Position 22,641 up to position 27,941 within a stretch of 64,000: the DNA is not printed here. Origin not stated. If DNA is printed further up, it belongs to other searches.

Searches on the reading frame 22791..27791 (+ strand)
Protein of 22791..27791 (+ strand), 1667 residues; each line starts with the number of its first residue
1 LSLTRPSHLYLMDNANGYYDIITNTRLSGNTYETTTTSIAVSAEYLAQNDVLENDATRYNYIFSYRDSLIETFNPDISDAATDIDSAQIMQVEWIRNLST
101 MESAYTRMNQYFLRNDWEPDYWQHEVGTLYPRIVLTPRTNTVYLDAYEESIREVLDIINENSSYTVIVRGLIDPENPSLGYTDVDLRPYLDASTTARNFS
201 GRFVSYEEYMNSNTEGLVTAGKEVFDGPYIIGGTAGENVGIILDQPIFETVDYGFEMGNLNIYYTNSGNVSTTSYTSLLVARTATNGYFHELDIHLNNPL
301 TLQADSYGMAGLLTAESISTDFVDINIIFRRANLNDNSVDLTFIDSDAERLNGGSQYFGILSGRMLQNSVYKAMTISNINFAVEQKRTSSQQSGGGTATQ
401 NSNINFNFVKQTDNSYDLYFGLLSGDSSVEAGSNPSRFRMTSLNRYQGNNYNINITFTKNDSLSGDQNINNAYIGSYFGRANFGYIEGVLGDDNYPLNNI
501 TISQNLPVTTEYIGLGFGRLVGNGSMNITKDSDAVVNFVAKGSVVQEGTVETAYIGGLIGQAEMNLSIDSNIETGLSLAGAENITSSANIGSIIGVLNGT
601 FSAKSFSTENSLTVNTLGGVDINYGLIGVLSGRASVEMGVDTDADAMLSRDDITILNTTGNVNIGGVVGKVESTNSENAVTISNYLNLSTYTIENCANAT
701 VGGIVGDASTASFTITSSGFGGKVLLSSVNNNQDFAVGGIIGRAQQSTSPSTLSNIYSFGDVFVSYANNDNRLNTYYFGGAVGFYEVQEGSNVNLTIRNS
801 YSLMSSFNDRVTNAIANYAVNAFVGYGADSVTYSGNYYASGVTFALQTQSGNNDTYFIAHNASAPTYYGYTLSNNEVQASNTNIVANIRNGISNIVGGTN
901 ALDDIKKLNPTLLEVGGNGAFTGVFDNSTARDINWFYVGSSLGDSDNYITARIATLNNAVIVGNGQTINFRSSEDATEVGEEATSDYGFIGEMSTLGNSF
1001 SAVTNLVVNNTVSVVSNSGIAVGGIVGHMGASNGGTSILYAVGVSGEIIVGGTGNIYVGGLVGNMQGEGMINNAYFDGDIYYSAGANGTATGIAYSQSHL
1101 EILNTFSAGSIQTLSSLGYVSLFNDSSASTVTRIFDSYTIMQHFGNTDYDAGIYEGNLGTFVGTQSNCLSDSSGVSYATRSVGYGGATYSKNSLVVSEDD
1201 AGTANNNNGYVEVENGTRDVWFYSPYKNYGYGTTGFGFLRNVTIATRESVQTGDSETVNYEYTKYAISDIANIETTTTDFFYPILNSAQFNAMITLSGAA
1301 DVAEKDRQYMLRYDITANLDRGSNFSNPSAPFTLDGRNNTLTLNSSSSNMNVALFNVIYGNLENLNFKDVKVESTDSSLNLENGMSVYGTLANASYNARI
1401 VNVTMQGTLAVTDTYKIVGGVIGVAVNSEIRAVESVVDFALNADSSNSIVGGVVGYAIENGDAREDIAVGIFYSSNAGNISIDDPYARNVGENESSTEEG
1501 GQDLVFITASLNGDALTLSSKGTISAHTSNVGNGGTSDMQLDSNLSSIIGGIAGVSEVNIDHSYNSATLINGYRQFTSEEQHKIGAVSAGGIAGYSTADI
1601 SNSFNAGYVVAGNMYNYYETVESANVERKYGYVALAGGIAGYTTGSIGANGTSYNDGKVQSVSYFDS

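Call 4: search_protein_families(library=pfam, proteins=[window:22791-27791:+], max_evalue=0.01)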
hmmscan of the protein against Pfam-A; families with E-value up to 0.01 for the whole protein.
window:22791-27791:+ (1667 aa): 1 family
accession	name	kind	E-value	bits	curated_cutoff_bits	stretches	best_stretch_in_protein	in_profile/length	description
PF07581.17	Glug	-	0.0077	17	20.5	1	1054-1080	1-27/28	The GLUG motif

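Call 6: search_protein_families(library=ncbifam, proteins=[window:22791-27791:+], max_evalue=1)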
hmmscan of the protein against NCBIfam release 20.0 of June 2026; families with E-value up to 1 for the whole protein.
window:22791-27791:+ (1667 aa): 0 families
